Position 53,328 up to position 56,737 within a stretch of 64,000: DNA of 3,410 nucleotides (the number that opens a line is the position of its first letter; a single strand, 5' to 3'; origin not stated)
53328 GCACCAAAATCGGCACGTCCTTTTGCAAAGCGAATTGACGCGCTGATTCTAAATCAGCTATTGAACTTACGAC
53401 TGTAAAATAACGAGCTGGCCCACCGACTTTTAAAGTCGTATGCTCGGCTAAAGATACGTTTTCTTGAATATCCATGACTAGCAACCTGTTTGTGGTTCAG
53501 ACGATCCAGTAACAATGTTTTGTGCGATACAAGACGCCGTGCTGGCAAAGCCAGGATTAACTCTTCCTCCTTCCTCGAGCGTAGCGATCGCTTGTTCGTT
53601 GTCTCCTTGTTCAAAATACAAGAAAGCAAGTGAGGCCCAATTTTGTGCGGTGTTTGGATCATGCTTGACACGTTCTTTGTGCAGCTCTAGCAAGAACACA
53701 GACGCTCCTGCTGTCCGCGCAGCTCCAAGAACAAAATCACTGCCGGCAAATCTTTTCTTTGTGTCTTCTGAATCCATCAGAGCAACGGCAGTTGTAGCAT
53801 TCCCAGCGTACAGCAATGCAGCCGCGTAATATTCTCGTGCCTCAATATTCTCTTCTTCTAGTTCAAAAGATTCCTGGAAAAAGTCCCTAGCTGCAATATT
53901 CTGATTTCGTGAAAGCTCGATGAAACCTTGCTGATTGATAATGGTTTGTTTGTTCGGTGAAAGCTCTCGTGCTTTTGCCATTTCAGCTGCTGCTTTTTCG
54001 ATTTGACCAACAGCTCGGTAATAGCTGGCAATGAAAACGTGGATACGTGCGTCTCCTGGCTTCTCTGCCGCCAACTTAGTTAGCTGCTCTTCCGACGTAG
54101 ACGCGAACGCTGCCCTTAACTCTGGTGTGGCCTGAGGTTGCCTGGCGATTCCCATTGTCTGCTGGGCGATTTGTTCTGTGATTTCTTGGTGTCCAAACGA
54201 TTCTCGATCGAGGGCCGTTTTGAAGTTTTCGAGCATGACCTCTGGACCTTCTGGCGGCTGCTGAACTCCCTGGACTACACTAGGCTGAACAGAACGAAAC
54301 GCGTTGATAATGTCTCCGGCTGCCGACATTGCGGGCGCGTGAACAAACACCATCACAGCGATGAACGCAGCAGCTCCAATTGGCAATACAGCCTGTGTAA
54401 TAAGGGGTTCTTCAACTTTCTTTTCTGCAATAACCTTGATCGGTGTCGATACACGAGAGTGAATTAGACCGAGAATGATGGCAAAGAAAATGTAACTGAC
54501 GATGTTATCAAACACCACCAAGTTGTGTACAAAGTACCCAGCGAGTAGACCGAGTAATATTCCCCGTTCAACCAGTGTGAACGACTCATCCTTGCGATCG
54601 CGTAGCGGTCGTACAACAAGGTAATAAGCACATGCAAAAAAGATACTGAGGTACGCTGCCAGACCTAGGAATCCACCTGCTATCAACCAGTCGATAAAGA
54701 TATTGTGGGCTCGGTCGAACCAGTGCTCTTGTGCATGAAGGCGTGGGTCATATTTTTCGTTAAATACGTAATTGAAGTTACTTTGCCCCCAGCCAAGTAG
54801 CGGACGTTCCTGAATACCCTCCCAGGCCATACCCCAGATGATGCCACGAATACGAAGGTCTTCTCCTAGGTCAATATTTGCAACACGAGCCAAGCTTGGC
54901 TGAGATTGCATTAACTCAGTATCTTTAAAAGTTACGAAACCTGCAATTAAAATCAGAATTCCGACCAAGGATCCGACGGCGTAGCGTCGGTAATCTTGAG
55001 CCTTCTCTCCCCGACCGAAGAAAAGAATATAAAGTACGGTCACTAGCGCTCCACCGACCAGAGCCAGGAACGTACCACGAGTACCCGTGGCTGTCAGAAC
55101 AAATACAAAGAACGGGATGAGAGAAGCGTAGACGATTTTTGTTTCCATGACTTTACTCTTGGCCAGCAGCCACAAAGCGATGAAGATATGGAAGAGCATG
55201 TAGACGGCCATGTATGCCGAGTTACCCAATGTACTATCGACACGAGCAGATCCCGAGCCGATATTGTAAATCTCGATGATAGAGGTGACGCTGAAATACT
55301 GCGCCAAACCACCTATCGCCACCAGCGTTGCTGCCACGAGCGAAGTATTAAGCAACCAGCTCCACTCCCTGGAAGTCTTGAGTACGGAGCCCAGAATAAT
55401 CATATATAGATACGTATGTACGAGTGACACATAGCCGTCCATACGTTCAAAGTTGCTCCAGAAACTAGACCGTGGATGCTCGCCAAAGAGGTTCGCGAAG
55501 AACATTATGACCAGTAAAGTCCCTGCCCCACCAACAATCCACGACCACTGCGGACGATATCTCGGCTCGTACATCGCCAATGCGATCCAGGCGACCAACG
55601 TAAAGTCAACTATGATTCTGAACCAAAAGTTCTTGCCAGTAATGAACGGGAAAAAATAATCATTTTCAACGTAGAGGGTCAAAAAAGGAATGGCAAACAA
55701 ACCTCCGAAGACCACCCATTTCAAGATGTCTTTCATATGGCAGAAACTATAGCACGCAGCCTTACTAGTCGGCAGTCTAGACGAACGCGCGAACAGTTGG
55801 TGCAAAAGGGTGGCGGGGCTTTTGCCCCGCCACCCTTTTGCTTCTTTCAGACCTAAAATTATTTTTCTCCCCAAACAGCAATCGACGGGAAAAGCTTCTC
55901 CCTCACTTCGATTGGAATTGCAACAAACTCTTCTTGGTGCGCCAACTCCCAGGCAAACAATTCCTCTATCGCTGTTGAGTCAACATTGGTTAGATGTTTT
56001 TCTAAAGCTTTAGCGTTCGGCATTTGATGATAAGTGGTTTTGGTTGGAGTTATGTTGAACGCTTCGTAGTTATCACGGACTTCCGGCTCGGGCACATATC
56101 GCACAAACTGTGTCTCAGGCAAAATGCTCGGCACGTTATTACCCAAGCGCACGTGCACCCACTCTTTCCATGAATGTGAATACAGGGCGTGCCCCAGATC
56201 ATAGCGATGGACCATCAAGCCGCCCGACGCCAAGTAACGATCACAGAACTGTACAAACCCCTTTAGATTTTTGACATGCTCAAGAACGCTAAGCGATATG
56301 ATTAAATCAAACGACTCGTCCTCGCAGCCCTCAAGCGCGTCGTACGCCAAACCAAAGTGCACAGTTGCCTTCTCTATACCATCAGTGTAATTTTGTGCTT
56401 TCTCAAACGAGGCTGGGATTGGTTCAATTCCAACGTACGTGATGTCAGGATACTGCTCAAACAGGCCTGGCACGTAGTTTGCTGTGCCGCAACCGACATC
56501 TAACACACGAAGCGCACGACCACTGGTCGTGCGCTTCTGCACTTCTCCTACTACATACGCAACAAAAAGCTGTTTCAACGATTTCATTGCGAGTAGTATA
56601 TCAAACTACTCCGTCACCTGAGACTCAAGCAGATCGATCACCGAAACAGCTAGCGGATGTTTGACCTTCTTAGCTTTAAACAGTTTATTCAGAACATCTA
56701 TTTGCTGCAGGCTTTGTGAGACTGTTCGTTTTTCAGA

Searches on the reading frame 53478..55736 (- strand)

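Call 11: search_protein_families(library=pfam, proteins=[window:53478-55736:-])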
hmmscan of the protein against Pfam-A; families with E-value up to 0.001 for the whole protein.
window:53478-55736:- (752 aa): 7 families
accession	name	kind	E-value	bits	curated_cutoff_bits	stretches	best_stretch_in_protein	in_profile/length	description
PF04932.20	Wzy_C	-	8.9e-20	71.4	31.7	1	210-363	6-149/149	O-Antigen ligase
PF14559.12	TPR_19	-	9.8e-09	35.9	25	0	684-729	12-57/68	Tetratricopeptide repeat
PF23914.1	TPR_CcmH_CycH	-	9.1e-07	29.3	42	0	558-652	45-142/158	Cytochrome c-type biogenesis protein H TPR domain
PF13428.12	TPR_14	-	2.4e-06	28.1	23.5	0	699-731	3-35/44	Tetratricopeptide repeat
PF07719.23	TPR_2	-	4.1e-06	27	27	0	698-728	2-32/34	Tetratricopeptide repeat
PF13424.12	TPR_12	-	2.6e-05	24.8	30.1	0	683-722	30-70/77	Tetratricopeptide repeat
PF13181.12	TPR_8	-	3.8e-05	24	25.7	0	697-722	1-26/34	Tetratricopeptide repeat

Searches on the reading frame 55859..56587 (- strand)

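Call 11: search_protein_families(library=pfam, proteins=[window:55859-56587:-])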
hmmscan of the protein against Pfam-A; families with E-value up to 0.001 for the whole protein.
window:55859-56587:- (242 aa): 7 families
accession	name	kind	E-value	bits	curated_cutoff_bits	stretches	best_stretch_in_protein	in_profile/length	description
PF13489.12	Methyltransf_23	-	2.3e-16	60.4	27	1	24-161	22-150/164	Methyltransferase domain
PF08242.18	Methyltransf_12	-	7e-15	56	30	1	29-124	1-97/98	Methyltransferase domain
PF08241.18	Methyltransf_11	-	2e-13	51.2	21.2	1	29-126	1-94/95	Methyltransferase domain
PF13847.12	Methyltransf_31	-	1.2e-12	48.1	27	1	25-129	4-112/145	Methyltransferase domain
PF13649.12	Methyltransf_25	-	3.2e-11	44.2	27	1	28-123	1-97/97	Methyltransferase domain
PF02353.26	CMAS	-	9e-05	22.3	27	1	27-127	65-164/273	Mycolic acid cyclopropane synthetase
PF08003.17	Methyltransf_9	-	0.0007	19.1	23.8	0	25-125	116-216/315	Protein of unknown function (DUF1698)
